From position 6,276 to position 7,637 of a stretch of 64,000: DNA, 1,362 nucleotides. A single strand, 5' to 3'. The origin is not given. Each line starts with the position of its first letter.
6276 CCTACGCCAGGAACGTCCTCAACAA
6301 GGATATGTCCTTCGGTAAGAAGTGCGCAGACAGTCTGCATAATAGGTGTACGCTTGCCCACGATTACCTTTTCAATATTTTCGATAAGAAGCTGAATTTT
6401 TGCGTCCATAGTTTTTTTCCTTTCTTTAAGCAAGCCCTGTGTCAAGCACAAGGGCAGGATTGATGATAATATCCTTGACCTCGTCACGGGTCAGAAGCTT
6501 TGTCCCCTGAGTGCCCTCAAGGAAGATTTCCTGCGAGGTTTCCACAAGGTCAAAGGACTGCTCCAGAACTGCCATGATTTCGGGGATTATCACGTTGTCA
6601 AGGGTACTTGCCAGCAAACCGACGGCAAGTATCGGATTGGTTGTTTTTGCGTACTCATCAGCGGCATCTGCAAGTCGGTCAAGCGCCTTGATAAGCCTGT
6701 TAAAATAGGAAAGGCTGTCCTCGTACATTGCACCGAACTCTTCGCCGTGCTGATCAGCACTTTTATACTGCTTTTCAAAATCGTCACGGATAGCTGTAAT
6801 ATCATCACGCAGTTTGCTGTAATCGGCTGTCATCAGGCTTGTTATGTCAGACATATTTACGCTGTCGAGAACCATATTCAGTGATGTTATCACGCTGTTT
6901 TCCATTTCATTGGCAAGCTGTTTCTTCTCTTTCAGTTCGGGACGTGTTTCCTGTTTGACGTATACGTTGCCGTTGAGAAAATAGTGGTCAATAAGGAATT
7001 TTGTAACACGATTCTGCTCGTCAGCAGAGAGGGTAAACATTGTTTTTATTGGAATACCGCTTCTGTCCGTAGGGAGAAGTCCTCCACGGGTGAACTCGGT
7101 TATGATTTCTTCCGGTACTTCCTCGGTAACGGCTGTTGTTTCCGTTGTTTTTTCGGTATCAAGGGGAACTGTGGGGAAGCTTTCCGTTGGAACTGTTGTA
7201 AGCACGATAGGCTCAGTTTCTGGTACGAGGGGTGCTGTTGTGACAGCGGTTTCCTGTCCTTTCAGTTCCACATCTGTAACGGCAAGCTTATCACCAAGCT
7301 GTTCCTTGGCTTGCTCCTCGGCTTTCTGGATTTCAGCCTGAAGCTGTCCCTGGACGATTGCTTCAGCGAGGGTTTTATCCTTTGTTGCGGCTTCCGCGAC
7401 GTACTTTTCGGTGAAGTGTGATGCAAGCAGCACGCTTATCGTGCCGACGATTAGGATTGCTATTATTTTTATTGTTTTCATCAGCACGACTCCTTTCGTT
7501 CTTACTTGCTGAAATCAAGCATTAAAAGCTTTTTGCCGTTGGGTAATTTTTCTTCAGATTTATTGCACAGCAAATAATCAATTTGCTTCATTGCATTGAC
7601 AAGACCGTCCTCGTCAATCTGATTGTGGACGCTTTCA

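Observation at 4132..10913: Eight differently annotated genes appear to form one transcription unit: ABC-2 exporter, lipoprotein, methyltransferase, anchored protein, MoxR, DUF58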

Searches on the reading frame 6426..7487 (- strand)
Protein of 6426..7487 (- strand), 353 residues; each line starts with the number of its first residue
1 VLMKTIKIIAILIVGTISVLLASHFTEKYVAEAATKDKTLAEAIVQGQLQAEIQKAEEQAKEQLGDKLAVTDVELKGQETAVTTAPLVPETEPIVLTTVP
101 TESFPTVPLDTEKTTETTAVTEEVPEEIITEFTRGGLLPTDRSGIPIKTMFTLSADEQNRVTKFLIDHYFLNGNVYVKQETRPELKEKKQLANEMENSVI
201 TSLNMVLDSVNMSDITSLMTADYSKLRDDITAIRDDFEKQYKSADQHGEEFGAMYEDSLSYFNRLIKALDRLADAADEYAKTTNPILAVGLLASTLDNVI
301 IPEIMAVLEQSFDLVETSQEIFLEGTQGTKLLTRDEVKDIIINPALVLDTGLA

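Call 3: search_protein_families(library=pfam, proteins=[window:6426-7487:-], max_evalue=0.01)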
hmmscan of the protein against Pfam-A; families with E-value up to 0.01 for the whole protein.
window:6426-7487:- (353 aa): 0 families

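Call 6: find_homologous_proteins(query=window:6426-7481:-)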
Query window:6426-7481:- (351 aa): 221 proteins with E <= 0.001 among 8000 candidates; the best 120 are listed.
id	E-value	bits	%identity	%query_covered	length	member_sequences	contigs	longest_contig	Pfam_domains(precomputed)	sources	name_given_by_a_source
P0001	9.1e-202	687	92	100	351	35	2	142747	-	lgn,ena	-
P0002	2.2e-195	666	89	100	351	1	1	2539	-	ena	-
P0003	6.7e-195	665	87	100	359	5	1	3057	-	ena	-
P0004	4.6e-194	662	88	97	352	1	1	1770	-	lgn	-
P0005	4.8e-194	662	90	100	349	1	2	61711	-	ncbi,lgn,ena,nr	ncbi:MAG: hypothetical protein IJZ61_04335 [Oscillospiraceae bacterium]|nr:hypothetical protein [Osc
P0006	6.6e-194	661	89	100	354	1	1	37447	-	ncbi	-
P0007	4.1e-193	659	86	100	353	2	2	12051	-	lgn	-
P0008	2.0e-190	650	88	100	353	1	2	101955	-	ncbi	-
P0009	3.7e-190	649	87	100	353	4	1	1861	-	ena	-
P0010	4.3e-187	639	86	100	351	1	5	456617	-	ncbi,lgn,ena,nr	ncbi:MAG: hypothetical protein J6K17_09225 [Oscillospiraceae bacterium]|nr:hypothetical protein [Osc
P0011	7.7e-184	628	85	100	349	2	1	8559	-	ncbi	-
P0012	1.2e-182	624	84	100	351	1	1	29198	-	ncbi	-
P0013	9.7e-167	572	77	100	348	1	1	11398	-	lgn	-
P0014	7.3e-166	569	77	100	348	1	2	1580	-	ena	-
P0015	2.9e-156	538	75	100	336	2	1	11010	-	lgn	-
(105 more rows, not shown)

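Call 9: find_related_loci(query=A1, collection=genome_contigs, flank=10000)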
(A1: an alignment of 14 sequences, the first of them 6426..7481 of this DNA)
Query A1 (351 aa) in genome_contigs; peptide patterns used: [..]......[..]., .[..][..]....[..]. (x = any residue, [..] = any of these).
60 stretches matched a pattern; 54 encode a relative of the query (tblastn E <= 1e-3); 53 distinct loci.
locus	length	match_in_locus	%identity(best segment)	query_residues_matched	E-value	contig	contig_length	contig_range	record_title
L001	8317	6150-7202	92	1-351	0e+0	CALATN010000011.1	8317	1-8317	MAG TPA_asm: uncultured Clostridia bacterium isolate SRR6425805_bin.93_CONCOCT_v1.1_MAG genome assembly, contig: ERZ1767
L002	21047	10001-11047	90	1-351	0e+0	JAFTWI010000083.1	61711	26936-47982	MAG: Oscillospiraceae bacterium isolate RGIG4209 Roe_deer_Colon-3__c167918, whole genome shotgun sequence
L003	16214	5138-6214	88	1-351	0e+0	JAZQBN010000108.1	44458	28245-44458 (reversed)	MAG: Oscillospiraceae bacterium isolate T1900044641_TS20190107.MAGScoT_cleanbin_000003 SGB_1251_k141_744037, whole genom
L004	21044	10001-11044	89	12-351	0e+0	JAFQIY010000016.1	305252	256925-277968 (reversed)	MAG: Oscillospiraceae bacterium isolate RGIG1862 Goat_Cecum-6__c162949, whole genome shotgun sequence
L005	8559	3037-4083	85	1-351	0e+0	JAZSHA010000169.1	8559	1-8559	MAG: Oscillospiraceae bacterium isolate T1900044576_TS20190042.MAGScoT_cleanbin_000063 SGB_502_k141_1332457, whole genom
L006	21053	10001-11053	86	1-351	3e-177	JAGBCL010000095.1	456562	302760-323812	MAG: Oscillospiraceae bacterium isolate RGIG8992 Water_deer_Rectum-3__c440146, whole genome shotgun sequence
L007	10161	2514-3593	56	4-351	6e-126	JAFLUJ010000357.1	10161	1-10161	MAG: Oscillospiraceae bacterium isolate HAN076 Seq88, whole genome shotgun sequence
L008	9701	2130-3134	58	1-346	6e-123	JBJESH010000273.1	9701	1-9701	MAG: Oscillospiraceae bacterium isolate PUUB25_bin.028 NODE_5937_length_9701_cov_5.927949, whole genome shotgun sequence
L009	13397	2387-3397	57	1-346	3e-122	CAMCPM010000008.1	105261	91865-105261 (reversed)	MAG: uncultured Clostridia bacterium isolate SRR17382095_bin.20_metaWRAP_v1.3_MAG genome assembly, contig: ERZ10544663.1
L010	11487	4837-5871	56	1-351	3e-121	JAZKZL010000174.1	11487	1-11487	MAG: Oscillospiraceae bacterium isolate T1900045088_TC20190082.MAGScoT_cleanbin_000028 SGB_4695_k141_1313540, whole geno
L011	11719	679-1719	54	1-351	2e-121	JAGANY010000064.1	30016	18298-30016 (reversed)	MAG: Ruminiclostridium sp. isolate RGIG8615 Water_deer_Cecum.Co__c1442815, whole genome shotgun sequence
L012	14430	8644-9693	55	1-351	6e-120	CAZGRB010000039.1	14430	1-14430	MAG TPA_asm: uncultured Ruminiclostridium sp. isolate SRP315200_co1_410 genome assembly, contig: NODE_8608_length_14430_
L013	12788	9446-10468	57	1-350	2e-119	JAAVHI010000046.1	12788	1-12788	MAG: Ruminococcus sp. isolate Mgla_MAG_49-bin_14 c_000000075811, whole genome shotgun sequence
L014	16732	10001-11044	55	1-351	3e-119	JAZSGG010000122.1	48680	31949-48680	MAG: Oscillospiraceae bacterium isolate T1900044579_TS20190045.MAGScoT_cleanbin_000006 SGB_546_k141_1605021, whole genom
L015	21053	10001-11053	52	1-350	8e-119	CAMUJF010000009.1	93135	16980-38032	MAG TPA_asm: uncultured Clostridia bacterium isolate SRR14038243_bin.79_metawrap_v1.3_MAG genome assembly, contig: NODE.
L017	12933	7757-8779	56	1-350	1e-118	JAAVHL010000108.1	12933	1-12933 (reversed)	MAG: Ruminococcus sp. isolate Mgla_MAG_ref_172 c_000000062046, whole genome shotgun sequence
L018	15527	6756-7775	56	1-350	1e-117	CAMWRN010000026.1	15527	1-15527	MAG TPA_asm: uncultured Clostridia bacterium isolate SRR14411269_bin.7_metawrap_v1.3_MAG genome assembly, contig: NODE.4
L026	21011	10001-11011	52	2-346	1e-110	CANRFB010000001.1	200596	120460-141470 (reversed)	MAG: uncultured Clostridia bacterium isolate Lapin-023__bin87 genome assembly, contig: Lapin-023__NODE_29_length_200596_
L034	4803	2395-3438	52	1-346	8e-107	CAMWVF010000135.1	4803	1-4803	MAG TPA_asm: uncultured Clostridia bacterium isolate SRR14411289_bin.2_metawrap_v1.3_MAG genome assembly, contig: NODE.8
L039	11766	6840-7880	51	4-346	2e-102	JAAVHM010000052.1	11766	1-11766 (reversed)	MAG: Ruminococcus sp. isolate Mgla_MAG_15-bin_0 c_000000016178, whole genome shotgun sequence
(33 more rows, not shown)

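Call 12: search_protein_families(library=ncbifam, proteins=[window:6426-7481:-], max_evalue=0.01)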
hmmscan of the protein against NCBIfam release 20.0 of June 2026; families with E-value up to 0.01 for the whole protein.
window:6426-7481:- (351 aa): 0 families

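Call 16: predict_structure(alignment_id=A1)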
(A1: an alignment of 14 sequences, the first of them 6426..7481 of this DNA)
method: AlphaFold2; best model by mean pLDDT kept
length: 351 residues; sequences in the alignment: 14
mean_pLDDT: 63.8   pTM: 0.57
mean pLDDT of the five models: 63.8, 63.6, 60.7, 60.6, 57.3
residues with pLDDT >= 90: 18; 70-90: 183; 50-70: 31; < 50: 119
segments of 3 or more residues with pLDDT < 50: 1-50, 57-59, 61-124
pLDDT, mean of each block of 10 residues (from residue 1): 31 34 33 34 39 50 39 30 35 36 33 30 52 75 71 76 78 83 86 83 70 69 90 92 86 89 87 84 75 71 74 82 76 78 79 62
secondary structure, 60 per line:
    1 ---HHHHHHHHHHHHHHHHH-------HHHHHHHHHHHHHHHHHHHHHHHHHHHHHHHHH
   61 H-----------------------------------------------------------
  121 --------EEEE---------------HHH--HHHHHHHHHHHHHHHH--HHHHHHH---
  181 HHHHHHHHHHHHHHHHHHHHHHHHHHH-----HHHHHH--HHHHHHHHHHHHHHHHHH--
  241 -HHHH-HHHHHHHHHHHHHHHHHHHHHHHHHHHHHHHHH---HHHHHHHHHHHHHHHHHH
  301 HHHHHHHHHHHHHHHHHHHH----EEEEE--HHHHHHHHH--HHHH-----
elements in order: H4-20 H28-61 E129-132 H153-168 H171-177 H181-207 H213-218 H221-238 H242-245 H247-279 H283-320 E325-329 H332-340 H343-346

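Call 19: fold_search(model_id=the predicted structure, library=pdb)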
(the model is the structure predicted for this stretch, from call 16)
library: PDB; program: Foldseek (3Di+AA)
matches with E <= 10: 451; with E <= 0.001: 0
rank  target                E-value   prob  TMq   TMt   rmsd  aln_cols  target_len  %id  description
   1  8cih_A                8.7e-02  0.69  0.19  0.32  22.9       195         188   19  Structure of FL CINP (released 2024-02-21)
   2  4u5a_A                1.7e-01  0.47  0.15  0.26  11.0       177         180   14  Sporozoite Protein for Cell Traversal (released 2014-12-24)
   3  9lgo_I                1.9e-01  0.44  0.19  0.33  16.7       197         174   16  Cryo-EM structure of the SPATA5-SPATA5L1-CINP-C1orf109 complex (released 2025-04-23)
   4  8s2p_BBB              2.2e-01  0.12  0.11  0.18  24.0       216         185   11  Crystal structure of Borrelia burgdorferi paralogous family 12 outer surface protein BBH37 (space group p21) (released 2025-03-05)
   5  9gwj_B                2.7e-01  0.38  0.19  0.29  22.7       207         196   16  Crystal structure of CINP-c1orf109 complex (released 2025-10-08)
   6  8dt0_A                3.1e-01  0.84  0.24  0.46   7.1       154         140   13  Scaffolding protein functional sites using deep learning (released 2022-08-10)
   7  4tql_A                3.5e-01  0.10  0.11  0.15  29.6       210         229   12  Computationally designed three helix bundle (released 2014-10-15)
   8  6vj5_B                4.2e-01  0.11  0.13  0.21  21.7       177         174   12  Structure of PE25-PPE41(A124L) in complex with EspG5 chaperone from the type VII (ESX-5) secretion system (released 2021-01-27)
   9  5cwf_D                4.2e-01  0.08  0.11  0.16  17.6       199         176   14  Crystal structure of de novo designed helical repeat protein DHR8 (released 2015-12-16)
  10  6ykm_A                4.4e-01  0.08  0.11  0.15  20.6       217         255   13  Structure of C. jejuni MotAB (released 2020-09-30)
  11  8gl3                  5.1e-01  0.28  0.19  0.29  16.0       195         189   13  De novo design of monomeric helical bundles for pH-controlled membrane lysis (released 2023-09-06)
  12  5vju                  5.1e-01  0.20  0.13  0.22  23.0       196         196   10  De Novo Photosynthetic Reaction Center Protein Variant Equipped with His-Tyr H-bond, Heme B, and Cd(II) ions (released 2018-04-25)
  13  6rph                  5.4e-01  0.21  0.19  0.26  17.2       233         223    8  TR-SMX open state structure (10-15ms) of bacteriorhodopsin (released 2019-07-17)
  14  7xgg_A                5.6e-01  0.21  0.17  0.29  10.6       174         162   12  Crystal structure of BCL-xL in complex with computationally designed inhibitor protein (released 2022-07-20)
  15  5izt_A                5.9e-01  0.14  0.16  0.22  16.8       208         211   13  Crystal structure of a C-terminal proteolytic fragment of an outer surface protein from Borrelia burgdorferi (released 2016-05-04)
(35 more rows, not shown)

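Call 35: search_protein_families(library=pfam, proteins=[L015:9595-9975:+, L018:5878-6312:+, L017:6446-7255:+, L003:4714-5082:+, L004:9532-9909:+, L034:3472-4593:+, L026:13256-13603:+, L010:9274-11412:+], max_evalue=0.01)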
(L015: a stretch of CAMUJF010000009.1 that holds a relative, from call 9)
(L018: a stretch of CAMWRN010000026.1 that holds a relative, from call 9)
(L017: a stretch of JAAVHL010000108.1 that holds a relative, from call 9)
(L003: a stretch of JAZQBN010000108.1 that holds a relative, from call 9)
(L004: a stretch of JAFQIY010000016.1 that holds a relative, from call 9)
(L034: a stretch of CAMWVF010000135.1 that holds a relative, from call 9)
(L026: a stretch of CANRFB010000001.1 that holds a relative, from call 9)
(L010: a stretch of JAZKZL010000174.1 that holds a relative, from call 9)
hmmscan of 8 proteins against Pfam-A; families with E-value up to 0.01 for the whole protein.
L015:9595-9975:+ (126 aa): 2 families
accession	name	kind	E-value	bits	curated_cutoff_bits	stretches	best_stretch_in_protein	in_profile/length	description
PF00903.31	Glyoxalase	-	2.4e-19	70.3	20.6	1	2-124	1-121/121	Glyoxalase/Bleomycin resistance protein/Dioxygenase superfamily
PF13669.12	Glyoxalase_4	-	4.1e-11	43.6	27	1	4-108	1-104/109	Glyoxalase/Bleomycin resistance protein/Dioxygenase superfamily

L018:5878-6312:+ (144 aa): 0 families

L017:6446-7255:+ (269 aa): 0 families

L003:4714-5082:+ (122 aa): 2 families
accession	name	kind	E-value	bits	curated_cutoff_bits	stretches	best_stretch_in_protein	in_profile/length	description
PF13186.11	SPASM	-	0.0035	18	21.5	1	44-86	6-46/67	Iron-sulfur cluster-binding domain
PF14430.11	Imm1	-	0.0087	17.2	22.4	1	41-121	45-125/125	Immunity protein Imm1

L004:9532-9909:+ (125 aa): 1 family
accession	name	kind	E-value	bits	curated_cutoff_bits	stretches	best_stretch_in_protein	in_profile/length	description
PF24722.1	DUF7674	-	1.8e-18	67.1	27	1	8-108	2-102/111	Domain of unknown function (DUF7674)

L034:3472-4593:+ (373 aa): 6 families
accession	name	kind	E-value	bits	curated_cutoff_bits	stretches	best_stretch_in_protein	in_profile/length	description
PF12799.13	LRR_4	-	4.1e-22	78.1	27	3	219-259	2-43/44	Leucine Rich repeats (2 copies)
PF23598.1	LRR_14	-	9.6e-15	54.6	40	2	207-356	36-194/353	Leucine-rich repeat region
PF23952.1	LRR_EndoS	-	3.1e-09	37.5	27.9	1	117-248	11-114/116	Endo-beta-N-acetylglucosaminidase EndoS LRR domain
PF13855.12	LRR_8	-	2.1e-08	34.2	27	1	175-229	2-60/61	Leucine rich repeat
PF25019.1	LRR_R13L1-DRL21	-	0.00079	19.8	27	0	236-292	65-125/127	R13L1/DRL21 LRRs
PF23211.1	LRR_LRWD1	-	0.0058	16.8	28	0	229-293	31-95/190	Leucine-rich repeat and WD repeat-containing protein 1, LRR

L026:13256-13603:+ (115 aa): 0 families

L010:9274-11412:+ (712 aa): 3 families
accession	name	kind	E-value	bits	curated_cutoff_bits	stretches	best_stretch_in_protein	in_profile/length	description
PF01131.25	Topoisom_bac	-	3.7e-118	395.5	35.1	1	169-594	3-410/411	DNA topoisomerase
PF13342.12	Toprim_Crpt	-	6.4e-10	39.3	32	1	652-707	1-56/60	C-terminal repeat of topoisomerase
PF01751.28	Toprim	-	9.9e-10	38.9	23.1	1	18-150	1-95/96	Toprim domain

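Call 43: search_protein_representatives(alignment_id=A1)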
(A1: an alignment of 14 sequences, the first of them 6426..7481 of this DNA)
Query: 14 sequences, 344 profile positions. Proteins with E-value up to 0.001 (for the whole library): 45; up to 1e-10: 43; up to 1e-30: 27. The best 45 are listed.
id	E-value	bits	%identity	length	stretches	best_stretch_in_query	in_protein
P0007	9.5e-167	570.9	-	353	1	1-344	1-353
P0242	3.6e-112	391.4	-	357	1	3-341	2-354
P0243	3.2e-105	368.5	-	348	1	5-339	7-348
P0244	3.6e-90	319.1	-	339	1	1-339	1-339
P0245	4.8e-88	312.1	-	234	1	1-230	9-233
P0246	6.0e-88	311.7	-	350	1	3-339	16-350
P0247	2.9e-63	230.6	-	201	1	140-337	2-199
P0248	1.6e-61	224.8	-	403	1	3-340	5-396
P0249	1.0e-44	169.6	-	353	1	3-342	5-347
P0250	3.5e-43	164.5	-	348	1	2-333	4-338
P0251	5.7e-43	163.8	-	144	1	2-143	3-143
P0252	6.9e-43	163.6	-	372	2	144-341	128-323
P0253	9.6e-43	163.1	-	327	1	2-333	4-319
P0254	1.5e-41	159.2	-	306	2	143-336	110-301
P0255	2.2e-41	158.6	-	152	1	186-338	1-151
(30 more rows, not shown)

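Call 44: search_protein_families(library=padloc, proteins=[window:6426-7481:-], max_evalue=0.001)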
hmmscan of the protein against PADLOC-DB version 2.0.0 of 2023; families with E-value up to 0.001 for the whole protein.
window:6426-7481:- (351 aa): 0 families

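Call 77: search_protein_families(library=pfam, proteins=[window:6426-7481:-], max_evalue=10)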
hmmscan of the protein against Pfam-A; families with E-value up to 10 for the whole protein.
window:6426-7481:- (351 aa): 3 families
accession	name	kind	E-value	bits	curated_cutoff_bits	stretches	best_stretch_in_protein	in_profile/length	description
PF25547.1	WXG100_2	-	0.012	16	27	1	221-280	45-104/150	WXG100 like domain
PF04108.17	ATG17_like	-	0.013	15.5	43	1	214-277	19-82/355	Autophagy protein ATG17-like domain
PF05373.16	Pro_3_hydrox_C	-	0.088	13.5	25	1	177-218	13-53/101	L-proline 3-hydroxylase, C-terminal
